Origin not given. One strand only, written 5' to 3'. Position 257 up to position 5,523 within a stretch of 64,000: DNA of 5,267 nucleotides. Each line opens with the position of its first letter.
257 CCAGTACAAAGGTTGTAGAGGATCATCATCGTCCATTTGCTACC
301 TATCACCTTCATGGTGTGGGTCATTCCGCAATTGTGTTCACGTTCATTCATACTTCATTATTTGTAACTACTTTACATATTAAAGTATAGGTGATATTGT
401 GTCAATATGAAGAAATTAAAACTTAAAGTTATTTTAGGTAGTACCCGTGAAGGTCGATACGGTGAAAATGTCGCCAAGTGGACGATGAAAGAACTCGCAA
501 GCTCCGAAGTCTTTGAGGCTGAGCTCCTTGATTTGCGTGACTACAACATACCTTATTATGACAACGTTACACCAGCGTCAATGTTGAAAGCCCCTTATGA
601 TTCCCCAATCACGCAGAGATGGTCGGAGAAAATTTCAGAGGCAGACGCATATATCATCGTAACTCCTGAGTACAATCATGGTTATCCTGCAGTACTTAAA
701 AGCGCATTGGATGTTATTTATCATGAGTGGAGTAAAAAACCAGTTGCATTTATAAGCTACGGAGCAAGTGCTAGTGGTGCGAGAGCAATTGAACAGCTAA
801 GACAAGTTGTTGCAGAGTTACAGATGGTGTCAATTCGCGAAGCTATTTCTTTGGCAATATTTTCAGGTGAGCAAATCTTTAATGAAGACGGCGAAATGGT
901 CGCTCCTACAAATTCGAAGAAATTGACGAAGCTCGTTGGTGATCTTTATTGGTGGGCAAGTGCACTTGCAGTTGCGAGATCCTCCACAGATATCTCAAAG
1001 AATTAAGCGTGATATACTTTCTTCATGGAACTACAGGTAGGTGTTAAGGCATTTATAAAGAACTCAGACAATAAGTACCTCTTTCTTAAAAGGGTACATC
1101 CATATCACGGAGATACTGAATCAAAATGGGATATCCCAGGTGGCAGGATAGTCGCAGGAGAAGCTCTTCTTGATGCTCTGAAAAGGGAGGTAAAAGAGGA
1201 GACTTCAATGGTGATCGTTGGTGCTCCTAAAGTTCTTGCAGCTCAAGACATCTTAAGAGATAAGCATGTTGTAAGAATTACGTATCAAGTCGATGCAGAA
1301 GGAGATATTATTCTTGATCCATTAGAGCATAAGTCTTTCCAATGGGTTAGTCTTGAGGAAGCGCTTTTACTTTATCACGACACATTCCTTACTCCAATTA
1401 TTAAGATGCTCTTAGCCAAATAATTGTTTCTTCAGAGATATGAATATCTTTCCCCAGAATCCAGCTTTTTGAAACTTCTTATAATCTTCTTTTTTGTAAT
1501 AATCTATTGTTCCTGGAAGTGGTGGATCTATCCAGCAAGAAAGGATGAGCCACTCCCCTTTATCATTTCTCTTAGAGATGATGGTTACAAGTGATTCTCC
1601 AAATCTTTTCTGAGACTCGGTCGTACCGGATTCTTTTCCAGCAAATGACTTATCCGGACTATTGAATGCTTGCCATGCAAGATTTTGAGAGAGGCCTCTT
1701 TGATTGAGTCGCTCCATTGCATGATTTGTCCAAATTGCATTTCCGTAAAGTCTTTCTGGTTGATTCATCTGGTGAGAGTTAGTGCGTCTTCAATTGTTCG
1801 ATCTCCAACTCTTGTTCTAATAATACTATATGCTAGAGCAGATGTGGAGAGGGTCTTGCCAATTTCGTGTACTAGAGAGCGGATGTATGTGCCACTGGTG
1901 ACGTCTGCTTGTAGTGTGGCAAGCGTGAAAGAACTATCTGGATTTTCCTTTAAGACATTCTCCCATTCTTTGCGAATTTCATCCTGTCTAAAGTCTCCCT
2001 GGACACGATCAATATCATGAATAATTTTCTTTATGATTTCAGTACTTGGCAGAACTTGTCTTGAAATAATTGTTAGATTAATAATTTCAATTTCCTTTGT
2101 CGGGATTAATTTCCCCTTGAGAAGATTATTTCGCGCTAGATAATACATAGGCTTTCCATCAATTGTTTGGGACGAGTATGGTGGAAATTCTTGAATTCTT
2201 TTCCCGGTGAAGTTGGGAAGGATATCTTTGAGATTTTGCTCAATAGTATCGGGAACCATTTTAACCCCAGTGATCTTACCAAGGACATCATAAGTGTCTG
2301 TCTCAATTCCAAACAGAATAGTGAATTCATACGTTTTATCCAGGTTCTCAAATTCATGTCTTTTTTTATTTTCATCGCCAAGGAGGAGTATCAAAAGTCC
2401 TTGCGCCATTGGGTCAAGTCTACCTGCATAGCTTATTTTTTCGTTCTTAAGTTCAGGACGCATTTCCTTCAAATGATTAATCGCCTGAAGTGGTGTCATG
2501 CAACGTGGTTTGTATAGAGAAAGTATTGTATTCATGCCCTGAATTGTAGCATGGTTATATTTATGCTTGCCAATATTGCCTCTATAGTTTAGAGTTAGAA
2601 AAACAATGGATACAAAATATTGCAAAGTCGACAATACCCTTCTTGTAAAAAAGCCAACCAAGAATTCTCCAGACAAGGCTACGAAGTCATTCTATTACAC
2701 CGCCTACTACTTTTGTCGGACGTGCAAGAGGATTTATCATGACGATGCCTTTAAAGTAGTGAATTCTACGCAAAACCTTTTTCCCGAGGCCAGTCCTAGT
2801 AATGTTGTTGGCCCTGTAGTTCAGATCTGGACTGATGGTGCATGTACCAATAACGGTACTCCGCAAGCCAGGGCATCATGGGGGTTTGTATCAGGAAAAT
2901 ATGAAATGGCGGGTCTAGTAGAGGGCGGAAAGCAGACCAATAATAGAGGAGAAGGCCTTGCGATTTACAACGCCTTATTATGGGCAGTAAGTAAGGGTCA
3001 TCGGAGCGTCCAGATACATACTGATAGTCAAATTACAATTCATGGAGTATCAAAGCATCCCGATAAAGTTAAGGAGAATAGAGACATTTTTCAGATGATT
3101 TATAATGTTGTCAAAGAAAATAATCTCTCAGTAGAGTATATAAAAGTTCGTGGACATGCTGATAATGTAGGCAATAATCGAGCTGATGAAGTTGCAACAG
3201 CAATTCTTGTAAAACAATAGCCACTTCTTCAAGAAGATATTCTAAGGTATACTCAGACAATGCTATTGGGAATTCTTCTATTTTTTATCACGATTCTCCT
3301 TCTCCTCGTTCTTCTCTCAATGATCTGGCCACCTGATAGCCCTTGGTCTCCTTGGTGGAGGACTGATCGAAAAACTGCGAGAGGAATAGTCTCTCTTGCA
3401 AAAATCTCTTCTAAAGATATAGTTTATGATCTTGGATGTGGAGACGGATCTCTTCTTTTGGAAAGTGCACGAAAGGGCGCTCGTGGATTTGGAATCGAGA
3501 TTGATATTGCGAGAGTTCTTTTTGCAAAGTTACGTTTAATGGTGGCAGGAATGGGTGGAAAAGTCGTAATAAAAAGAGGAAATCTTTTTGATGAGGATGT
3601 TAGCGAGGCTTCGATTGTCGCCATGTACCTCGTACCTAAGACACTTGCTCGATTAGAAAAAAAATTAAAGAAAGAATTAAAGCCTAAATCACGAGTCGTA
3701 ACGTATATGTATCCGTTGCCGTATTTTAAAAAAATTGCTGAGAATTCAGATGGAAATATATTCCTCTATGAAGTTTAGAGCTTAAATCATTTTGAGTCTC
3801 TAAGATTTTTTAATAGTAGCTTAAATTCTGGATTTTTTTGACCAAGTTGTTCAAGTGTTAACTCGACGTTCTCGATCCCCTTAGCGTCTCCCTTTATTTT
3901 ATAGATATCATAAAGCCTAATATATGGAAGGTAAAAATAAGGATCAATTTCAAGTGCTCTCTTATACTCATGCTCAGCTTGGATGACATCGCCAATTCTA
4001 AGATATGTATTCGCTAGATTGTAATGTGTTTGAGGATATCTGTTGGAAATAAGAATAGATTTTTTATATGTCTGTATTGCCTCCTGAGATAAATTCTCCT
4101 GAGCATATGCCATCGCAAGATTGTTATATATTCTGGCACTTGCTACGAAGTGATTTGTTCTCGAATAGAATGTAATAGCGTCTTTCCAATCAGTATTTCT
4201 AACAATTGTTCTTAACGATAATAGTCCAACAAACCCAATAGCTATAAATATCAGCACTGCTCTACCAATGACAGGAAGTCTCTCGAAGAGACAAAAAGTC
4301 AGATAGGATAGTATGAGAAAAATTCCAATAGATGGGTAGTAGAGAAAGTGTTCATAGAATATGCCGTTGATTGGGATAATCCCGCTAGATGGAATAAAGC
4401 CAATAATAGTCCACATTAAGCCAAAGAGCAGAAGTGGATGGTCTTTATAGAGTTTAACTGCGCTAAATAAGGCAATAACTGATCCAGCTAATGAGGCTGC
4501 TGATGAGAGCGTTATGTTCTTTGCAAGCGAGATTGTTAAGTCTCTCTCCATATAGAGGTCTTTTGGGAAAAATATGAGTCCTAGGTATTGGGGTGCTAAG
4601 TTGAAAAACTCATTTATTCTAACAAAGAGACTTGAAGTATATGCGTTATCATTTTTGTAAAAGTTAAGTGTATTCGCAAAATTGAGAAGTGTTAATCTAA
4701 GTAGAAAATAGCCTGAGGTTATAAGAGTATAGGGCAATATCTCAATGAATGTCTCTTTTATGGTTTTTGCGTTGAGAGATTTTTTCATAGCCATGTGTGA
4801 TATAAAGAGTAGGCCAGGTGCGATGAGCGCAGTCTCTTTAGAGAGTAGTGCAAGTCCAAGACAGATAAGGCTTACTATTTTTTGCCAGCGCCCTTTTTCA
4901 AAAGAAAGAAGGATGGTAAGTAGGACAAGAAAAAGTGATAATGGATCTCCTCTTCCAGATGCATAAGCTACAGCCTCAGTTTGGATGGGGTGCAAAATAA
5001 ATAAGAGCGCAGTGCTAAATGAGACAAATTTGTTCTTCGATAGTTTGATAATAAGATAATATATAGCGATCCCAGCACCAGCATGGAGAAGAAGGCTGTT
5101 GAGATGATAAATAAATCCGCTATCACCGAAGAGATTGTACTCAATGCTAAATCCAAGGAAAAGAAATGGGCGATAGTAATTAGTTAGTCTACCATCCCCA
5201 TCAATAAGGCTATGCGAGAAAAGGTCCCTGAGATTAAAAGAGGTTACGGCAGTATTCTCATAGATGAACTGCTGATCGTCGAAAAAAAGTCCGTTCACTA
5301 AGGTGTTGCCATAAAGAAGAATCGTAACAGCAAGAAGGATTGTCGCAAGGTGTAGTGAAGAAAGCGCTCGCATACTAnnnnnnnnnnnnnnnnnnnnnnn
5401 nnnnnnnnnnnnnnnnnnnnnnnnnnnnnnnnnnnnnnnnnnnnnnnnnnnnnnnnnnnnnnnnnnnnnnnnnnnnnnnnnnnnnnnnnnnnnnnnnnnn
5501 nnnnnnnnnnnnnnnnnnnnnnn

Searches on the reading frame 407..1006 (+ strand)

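Call 7: search_protein_families(library=pfam, proteins=[window:407-1006:+], max_evalue=0.001)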
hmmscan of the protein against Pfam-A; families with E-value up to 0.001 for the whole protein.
window:407-1006:+ (199 aa): 2 families
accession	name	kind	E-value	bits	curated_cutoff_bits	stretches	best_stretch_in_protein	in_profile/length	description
PF03358.20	FMN_red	-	1.2e-41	142.2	24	1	5-148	2-146/152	NADPH-dependent FMN reductase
PF02525.22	Flavodoxin_2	-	1.8e-08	34.8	27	1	8-106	5-105/198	Flavodoxin-like fold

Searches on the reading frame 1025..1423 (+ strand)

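Call 35: search_protein_families(library=pfam, proteins=[window:1025-1423:+], max_evalue=1)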
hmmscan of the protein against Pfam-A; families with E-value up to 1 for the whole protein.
window:1025-1423:+ (132 aa): 2 families
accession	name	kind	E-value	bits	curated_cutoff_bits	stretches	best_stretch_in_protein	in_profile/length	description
PF00293.34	NUDIX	-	9.1e-19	68.2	21.1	1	4-125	3-130/134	NUDIX domain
PF14815.12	NUDIX_4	-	0.061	13.6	35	1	10-113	4-98/113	NUDIX domain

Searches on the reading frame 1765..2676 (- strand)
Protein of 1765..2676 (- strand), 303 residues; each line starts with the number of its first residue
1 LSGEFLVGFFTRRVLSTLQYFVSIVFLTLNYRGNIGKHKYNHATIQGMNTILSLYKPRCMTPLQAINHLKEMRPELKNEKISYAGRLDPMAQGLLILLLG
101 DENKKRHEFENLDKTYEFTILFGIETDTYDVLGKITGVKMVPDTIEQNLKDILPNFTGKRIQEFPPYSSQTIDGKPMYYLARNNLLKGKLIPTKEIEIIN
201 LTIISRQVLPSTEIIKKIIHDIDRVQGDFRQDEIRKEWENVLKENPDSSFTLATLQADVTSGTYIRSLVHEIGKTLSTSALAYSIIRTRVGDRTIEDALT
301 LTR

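Call 7: search_protein_families(library=pfam, proteins=[window:1765-2676:-], max_evalue=0.001)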
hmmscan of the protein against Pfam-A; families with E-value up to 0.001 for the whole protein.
window:1765-2676:- (303 aa): 1 family
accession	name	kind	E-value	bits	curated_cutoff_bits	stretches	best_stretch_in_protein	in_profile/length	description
PF01509.24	TruB_N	-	4.2e-27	95.8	27.3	1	76-205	4-131/149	TruB family pseudouridylate synthase (N terminal domain)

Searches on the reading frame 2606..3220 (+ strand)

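Call 7: search_protein_families(library=pfam, proteins=[window:2606-3220:+], max_evalue=0.001)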
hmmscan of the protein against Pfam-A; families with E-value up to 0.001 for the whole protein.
window:2606-3220:+ (204 aa): 1 family
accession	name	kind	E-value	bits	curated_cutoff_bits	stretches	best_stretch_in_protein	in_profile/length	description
PF00075.30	RNase_H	-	7.9e-18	65.4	25.8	1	72-199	4-138/141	RNase H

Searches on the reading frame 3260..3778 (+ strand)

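Call 7: search_protein_families(library=pfam, proteins=[window:3260-3778:+], max_evalue=0.001)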
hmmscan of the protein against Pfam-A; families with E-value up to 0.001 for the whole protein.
window:3260-3778:+ (172 aa): 2 families
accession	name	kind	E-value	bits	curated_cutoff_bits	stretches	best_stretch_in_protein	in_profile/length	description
PF13847.12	Methyltransf_31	-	0.00072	19.7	27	0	50-115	2-71/145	Methyltransferase domain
PF13649.12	Methyltransf_25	-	0.00088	20.4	27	0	55-124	1-70/97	Methyltransferase domain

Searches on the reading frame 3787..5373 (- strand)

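Call 7: search_protein_families(library=pfam, proteins=[window:3787-5373:-], max_evalue=0.001)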
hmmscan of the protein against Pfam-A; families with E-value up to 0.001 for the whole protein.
window:3787-5373:- (528 aa): 11 families
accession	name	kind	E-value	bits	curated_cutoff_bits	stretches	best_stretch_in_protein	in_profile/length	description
PF00515.34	TPR_1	-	1.1e-12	47.6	27.8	2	448-479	2-33/34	Tetratricopeptide repeat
PF13181.12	TPR_8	-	2.1e-11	43.5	25.7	2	448-478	2-32/34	Tetratricopeptide repeat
PF07719.23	TPR_2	-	5.6e-11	42.1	27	1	448-478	2-32/34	Tetratricopeptide repeat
PF13414.12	TPR_11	-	8.4e-08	32.2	26.8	1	424-461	5-42/42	TPR repeat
PF13424.12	TPR_12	-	1.3e-07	32.1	30.1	1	413-477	3-75/77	Tetratricopeptide repeat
PF13431.12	TPR_17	-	2.6e-07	30.8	24.4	0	436-467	2-33/34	Tetratricopeptide repeat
PF13176.12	TPR_7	-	1.7e-05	25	27.9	0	417-440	3-26/36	Tetratricopeptide repeat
PF13231.12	PMT_2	-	0.00015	22.4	26.1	1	77-197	12-132/160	Dolichyl-phosphate-mannose-protein mannosyltransferase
PF02366.24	PMT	-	0.00026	21.1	22.7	1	48-208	44-214/245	Dolichyl-phosphate-mannose-protein mannosyltransferase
PF13428.12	TPR_14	-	0.00034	21.4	23.5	0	448-487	2-41/44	Tetratricopeptide repeat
PF14559.12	TPR_19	-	0.00079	20.1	25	0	429-478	7-56/68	Tetratricopeptide repeat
